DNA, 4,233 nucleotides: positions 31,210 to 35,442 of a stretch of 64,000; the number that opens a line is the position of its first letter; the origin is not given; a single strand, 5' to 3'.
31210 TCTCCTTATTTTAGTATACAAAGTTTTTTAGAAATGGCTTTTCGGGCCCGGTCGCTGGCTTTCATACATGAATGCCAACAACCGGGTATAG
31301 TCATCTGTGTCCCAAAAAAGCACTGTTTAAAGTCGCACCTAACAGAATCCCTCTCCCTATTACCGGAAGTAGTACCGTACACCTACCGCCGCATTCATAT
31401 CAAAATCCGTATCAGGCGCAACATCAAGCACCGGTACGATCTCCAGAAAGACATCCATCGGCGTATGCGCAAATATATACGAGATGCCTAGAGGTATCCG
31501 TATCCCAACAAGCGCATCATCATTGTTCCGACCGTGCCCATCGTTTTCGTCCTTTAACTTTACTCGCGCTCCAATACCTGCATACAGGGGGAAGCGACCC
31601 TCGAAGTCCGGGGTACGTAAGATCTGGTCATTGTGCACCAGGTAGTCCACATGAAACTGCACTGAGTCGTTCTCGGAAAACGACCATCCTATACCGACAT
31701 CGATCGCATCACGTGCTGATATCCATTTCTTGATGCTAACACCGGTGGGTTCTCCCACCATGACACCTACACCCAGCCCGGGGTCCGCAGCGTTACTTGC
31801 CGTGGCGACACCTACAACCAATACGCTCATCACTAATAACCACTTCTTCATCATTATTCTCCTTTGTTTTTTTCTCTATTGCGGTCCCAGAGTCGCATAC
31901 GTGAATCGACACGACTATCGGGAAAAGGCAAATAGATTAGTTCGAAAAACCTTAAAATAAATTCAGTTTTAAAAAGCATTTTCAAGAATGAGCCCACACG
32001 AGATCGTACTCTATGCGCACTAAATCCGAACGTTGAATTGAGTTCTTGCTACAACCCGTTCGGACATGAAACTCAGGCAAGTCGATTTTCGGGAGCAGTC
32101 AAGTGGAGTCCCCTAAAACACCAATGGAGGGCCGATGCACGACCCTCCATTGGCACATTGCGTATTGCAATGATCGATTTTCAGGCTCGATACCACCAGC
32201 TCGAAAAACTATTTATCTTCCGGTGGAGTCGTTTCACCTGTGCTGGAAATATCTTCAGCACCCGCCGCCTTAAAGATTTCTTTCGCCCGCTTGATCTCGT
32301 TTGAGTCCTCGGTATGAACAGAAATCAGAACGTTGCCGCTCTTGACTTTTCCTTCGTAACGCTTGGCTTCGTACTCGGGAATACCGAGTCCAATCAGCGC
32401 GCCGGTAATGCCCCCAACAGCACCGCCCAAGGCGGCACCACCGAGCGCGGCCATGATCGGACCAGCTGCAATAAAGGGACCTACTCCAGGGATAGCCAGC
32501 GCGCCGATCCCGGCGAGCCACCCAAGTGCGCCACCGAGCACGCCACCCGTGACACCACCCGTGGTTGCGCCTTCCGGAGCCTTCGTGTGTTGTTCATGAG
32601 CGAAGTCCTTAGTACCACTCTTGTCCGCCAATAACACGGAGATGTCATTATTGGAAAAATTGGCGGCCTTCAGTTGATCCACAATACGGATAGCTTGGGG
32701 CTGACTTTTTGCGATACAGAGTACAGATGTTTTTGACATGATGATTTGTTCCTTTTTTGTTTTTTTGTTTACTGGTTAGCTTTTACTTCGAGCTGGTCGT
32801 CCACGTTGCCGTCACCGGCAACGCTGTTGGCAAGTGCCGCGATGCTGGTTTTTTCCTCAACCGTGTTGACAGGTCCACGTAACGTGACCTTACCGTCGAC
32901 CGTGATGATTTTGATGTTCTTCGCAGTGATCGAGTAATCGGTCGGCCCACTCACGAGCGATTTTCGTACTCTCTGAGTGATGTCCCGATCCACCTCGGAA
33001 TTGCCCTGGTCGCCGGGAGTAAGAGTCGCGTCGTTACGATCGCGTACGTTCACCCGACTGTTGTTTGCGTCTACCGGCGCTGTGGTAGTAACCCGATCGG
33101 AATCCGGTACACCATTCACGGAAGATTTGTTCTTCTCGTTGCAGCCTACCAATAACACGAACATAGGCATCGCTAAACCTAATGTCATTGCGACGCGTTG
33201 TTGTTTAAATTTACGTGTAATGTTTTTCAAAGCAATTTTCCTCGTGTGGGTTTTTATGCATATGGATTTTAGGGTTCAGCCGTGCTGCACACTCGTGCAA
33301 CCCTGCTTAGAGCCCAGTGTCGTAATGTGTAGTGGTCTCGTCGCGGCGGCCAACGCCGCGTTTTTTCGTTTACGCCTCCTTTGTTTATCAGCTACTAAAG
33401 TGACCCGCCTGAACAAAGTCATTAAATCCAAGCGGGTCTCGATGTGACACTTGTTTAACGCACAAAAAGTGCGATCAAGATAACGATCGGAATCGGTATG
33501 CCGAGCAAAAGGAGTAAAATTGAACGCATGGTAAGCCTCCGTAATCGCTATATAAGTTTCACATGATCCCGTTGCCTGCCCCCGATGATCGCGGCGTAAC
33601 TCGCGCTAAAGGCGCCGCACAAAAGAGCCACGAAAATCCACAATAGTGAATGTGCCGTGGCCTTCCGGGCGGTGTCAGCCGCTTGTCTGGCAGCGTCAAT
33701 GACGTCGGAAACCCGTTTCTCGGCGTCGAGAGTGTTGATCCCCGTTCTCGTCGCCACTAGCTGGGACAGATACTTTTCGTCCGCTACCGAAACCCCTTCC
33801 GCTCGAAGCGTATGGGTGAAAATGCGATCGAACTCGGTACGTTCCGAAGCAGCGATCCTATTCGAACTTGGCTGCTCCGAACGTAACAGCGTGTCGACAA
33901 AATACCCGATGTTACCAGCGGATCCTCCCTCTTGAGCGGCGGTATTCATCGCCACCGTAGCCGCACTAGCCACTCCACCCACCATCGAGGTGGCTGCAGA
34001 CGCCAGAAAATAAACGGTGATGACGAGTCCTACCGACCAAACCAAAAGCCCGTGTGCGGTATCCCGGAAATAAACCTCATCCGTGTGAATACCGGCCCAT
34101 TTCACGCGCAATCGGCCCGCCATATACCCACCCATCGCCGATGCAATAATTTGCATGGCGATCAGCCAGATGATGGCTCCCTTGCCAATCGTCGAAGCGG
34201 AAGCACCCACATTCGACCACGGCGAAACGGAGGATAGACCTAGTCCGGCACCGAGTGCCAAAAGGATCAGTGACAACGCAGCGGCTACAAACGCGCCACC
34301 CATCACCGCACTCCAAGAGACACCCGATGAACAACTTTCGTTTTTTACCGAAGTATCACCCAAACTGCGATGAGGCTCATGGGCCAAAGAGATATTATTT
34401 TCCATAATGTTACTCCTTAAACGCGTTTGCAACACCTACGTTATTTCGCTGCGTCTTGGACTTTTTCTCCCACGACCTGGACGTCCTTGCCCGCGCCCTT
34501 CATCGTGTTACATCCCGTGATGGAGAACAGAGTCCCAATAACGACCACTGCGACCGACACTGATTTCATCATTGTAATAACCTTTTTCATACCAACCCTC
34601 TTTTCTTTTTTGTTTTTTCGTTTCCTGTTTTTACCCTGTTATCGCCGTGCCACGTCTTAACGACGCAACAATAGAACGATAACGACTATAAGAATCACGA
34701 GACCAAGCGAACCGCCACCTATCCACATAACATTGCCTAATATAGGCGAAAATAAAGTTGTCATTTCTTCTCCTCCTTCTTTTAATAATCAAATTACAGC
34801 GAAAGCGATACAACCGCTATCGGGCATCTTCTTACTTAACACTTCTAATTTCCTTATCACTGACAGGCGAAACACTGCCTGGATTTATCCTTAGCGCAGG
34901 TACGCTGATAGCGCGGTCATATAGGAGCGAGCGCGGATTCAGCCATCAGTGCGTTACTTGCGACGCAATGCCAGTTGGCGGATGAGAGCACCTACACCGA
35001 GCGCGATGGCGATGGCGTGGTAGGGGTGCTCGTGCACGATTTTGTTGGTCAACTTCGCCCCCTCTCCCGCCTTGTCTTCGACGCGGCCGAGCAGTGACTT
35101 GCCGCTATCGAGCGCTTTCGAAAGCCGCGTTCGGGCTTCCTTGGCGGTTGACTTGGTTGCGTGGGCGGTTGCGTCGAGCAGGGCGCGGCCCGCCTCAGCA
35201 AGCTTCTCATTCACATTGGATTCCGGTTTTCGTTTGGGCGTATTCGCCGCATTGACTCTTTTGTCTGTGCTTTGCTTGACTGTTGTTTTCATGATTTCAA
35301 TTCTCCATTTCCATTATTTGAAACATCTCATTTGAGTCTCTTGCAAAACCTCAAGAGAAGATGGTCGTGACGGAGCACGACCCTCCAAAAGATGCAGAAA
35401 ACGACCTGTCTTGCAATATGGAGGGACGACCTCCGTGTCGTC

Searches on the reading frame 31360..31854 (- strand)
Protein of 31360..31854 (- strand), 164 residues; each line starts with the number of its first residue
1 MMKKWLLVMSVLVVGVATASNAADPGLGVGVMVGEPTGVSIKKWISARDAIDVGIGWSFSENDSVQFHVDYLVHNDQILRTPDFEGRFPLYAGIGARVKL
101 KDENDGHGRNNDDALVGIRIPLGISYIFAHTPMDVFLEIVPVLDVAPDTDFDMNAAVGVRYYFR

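Call 44: search_protein_families(library=pfam, proteins=[window:31360-31854:-], max_evalue=0.01)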
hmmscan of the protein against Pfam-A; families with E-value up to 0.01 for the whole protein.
window:31360-31854:- (164 aa): 1 family
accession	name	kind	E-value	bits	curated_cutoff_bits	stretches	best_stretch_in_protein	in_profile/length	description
PF13161.12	DUF3996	-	1.8e-08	34.7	22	1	23-143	6-126/154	Protein of unknown function (DUF3996)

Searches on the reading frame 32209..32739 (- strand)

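Call 44: search_protein_families(library=pfam, proteins=[window:32209-32739:-], max_evalue=0.01)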
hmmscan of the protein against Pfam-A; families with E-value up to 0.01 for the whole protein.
window:32209-32739:- (176 aa): 2 families
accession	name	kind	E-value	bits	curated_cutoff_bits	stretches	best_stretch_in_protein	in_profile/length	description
PF11181.13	YflT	-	1.1e-06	29.5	26.2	1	11-67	7-65/99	Heat induced stress protein YflT domain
PF11821.13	ActD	-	0.00013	22.1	25.7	1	15-165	12-169/170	Alternative complex III, ActD subunit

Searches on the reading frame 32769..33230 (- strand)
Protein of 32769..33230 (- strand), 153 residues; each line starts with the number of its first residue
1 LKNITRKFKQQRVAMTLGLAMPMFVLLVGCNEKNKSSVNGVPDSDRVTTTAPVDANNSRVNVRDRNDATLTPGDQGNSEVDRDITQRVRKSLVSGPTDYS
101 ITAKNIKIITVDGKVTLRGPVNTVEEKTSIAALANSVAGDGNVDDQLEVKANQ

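Call 44: search_protein_families(library=pfam, proteins=[window:32769-33230:-], max_evalue=0.01)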
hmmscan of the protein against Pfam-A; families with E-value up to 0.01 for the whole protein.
window:32769-33230:- (153 aa): 1 family
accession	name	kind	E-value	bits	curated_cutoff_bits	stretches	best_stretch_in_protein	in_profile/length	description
PF04972.22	BON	-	2.6e-12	47.3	27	1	81-150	2-68/69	BON domain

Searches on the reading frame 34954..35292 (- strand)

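Call 44: search_protein_families(library=pfam, proteins=[window:34954-35292:-], max_evalue=0.01)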
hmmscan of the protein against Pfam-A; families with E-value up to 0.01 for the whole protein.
window:34954-35292:- (112 aa): 2 families
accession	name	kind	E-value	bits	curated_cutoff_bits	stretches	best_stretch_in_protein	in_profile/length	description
PF19029.5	DUF883_C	-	7.2e-08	32.4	27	1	84-104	3-23/30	DUF883 C-terminal glycine zipper region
PF05957.18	DUF883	-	0.0012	19.2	25.4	1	30-73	9-52/53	DUF883 N-terminal domain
